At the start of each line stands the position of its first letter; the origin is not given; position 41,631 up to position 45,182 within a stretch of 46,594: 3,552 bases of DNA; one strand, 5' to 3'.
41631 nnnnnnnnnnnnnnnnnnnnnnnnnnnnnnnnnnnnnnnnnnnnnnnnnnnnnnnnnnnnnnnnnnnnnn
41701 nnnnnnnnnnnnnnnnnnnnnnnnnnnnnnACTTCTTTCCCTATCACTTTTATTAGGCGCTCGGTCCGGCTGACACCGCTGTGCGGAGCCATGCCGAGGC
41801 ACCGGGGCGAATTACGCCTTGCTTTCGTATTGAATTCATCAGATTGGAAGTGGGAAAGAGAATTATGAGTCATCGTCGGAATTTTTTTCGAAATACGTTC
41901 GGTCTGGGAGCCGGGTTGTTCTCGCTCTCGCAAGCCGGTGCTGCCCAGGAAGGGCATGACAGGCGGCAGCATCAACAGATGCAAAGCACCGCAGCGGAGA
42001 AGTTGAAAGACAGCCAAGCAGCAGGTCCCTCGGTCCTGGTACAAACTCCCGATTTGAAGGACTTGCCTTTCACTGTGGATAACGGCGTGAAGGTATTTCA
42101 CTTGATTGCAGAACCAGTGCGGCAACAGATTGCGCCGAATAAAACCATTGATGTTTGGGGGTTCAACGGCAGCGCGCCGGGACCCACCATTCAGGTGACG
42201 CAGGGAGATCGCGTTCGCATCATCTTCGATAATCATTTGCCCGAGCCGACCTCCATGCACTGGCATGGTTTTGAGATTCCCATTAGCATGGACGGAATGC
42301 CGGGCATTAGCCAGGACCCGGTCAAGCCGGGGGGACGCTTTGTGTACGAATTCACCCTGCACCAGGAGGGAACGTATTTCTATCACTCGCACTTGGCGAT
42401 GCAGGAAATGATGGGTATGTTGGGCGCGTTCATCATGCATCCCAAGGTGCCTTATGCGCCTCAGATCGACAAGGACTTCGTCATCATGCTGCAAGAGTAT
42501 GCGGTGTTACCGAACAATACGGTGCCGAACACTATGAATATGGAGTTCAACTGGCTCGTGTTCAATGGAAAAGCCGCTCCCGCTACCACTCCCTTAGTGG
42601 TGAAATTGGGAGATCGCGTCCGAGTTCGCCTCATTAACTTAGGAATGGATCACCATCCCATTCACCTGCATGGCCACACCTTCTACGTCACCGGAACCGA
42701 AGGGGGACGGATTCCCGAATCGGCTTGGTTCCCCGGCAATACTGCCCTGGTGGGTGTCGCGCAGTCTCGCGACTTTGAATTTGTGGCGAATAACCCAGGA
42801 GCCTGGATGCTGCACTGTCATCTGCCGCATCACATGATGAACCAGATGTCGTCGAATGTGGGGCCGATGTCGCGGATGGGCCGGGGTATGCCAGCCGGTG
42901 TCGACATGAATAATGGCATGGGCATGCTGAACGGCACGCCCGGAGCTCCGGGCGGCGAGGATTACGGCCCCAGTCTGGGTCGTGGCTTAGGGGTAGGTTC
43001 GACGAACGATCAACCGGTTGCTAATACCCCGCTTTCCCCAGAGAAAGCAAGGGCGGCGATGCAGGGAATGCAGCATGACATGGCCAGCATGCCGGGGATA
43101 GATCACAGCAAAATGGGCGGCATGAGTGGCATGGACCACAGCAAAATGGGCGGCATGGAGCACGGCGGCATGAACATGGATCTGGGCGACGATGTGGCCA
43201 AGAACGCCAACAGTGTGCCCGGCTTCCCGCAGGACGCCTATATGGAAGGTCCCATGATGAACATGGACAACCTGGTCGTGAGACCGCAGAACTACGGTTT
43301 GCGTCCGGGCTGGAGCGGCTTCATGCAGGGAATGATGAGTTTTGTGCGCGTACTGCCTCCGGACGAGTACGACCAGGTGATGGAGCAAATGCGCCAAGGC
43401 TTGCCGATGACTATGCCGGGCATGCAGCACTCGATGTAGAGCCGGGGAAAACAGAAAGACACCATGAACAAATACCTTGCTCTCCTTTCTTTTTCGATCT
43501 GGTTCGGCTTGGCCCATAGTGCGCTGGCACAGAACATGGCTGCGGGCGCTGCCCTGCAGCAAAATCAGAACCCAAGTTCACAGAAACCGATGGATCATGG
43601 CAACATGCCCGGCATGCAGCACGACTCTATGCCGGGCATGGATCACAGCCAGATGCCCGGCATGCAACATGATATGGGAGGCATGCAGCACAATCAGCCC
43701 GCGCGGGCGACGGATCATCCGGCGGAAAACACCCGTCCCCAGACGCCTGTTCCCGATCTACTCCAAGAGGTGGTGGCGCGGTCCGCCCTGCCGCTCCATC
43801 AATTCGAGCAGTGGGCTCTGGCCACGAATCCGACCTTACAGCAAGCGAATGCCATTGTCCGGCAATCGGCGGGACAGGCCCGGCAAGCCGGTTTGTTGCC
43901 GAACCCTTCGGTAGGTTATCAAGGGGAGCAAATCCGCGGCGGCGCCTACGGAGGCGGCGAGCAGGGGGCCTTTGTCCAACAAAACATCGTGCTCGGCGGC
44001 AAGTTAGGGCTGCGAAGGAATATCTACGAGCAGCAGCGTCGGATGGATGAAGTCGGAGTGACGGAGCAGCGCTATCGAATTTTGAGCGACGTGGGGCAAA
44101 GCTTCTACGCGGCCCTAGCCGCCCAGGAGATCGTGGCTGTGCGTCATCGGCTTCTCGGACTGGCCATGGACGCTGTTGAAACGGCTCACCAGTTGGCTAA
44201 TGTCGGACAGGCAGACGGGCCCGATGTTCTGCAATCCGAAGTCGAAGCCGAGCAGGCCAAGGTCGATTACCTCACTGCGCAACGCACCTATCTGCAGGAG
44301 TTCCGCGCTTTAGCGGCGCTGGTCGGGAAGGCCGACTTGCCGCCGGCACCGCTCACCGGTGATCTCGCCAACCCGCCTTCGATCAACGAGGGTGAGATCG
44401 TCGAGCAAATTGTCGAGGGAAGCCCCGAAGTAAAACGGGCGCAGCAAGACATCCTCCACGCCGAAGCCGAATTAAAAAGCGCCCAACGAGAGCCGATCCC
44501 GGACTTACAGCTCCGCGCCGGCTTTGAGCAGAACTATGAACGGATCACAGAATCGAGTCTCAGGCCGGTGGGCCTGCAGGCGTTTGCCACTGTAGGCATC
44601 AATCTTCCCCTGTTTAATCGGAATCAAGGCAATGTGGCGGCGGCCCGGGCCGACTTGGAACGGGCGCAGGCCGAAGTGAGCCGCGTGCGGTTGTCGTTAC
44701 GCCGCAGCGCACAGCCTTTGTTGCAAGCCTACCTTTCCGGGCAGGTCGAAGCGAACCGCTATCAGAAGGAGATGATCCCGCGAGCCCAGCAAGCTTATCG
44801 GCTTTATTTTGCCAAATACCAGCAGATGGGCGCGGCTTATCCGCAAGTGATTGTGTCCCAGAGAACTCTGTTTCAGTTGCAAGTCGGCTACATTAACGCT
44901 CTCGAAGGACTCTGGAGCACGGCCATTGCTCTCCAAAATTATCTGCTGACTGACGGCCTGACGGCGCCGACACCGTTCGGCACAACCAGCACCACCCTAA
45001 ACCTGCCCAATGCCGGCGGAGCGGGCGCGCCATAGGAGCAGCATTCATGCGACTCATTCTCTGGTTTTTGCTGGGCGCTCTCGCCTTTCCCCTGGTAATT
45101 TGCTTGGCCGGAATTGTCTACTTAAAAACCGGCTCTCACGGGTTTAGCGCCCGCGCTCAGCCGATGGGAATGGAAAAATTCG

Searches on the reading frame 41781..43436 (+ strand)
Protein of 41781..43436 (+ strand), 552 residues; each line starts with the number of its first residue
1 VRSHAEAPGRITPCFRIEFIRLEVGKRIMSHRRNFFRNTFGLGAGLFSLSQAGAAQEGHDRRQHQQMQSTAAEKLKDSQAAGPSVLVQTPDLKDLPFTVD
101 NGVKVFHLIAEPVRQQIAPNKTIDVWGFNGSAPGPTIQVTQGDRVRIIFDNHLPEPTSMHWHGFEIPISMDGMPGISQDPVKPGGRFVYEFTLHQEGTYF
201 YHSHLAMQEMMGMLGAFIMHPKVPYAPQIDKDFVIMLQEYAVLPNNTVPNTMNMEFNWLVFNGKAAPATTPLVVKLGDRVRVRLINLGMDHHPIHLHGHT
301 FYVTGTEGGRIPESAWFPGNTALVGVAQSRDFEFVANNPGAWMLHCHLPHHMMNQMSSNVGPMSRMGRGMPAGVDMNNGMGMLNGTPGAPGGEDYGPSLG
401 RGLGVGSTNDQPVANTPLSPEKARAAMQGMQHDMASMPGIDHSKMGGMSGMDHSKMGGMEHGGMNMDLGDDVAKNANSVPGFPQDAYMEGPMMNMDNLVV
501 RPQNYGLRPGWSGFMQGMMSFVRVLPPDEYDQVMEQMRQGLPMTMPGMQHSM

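Call 23: search_protein_families(library=pfam, proteins=[window:41781-43436:+], max_evalue=0.01)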
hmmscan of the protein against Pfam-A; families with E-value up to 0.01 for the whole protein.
window:41781-43436:+ (552 aa): 3 families
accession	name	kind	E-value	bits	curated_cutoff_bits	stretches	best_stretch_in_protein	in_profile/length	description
PF07732.21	Cu-oxidase_3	-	5.7e-40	136.5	21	1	118-222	8-117/119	Multicopper oxidase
PF07731.20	Cu-oxidase_2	-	1.8e-34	118.8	20.4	2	257-359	21-130/137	Multicopper oxidase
PF00394.28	Cu-oxidase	-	8.2e-07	29.7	21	1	254-351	34-142/157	Multicopper oxidase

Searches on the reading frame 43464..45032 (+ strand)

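Call 77: search_protein_families(library=pfam, proteins=[window:43464-45032:+], max_evalue=0.00001)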
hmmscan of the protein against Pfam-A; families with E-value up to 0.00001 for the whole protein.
window:43464-45032:+ (523 aa): 1 family
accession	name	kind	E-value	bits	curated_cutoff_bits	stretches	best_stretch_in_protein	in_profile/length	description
PF02321.23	OEP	-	3.8e-33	115.3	22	2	311-493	3-185/187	Outer membrane efflux protein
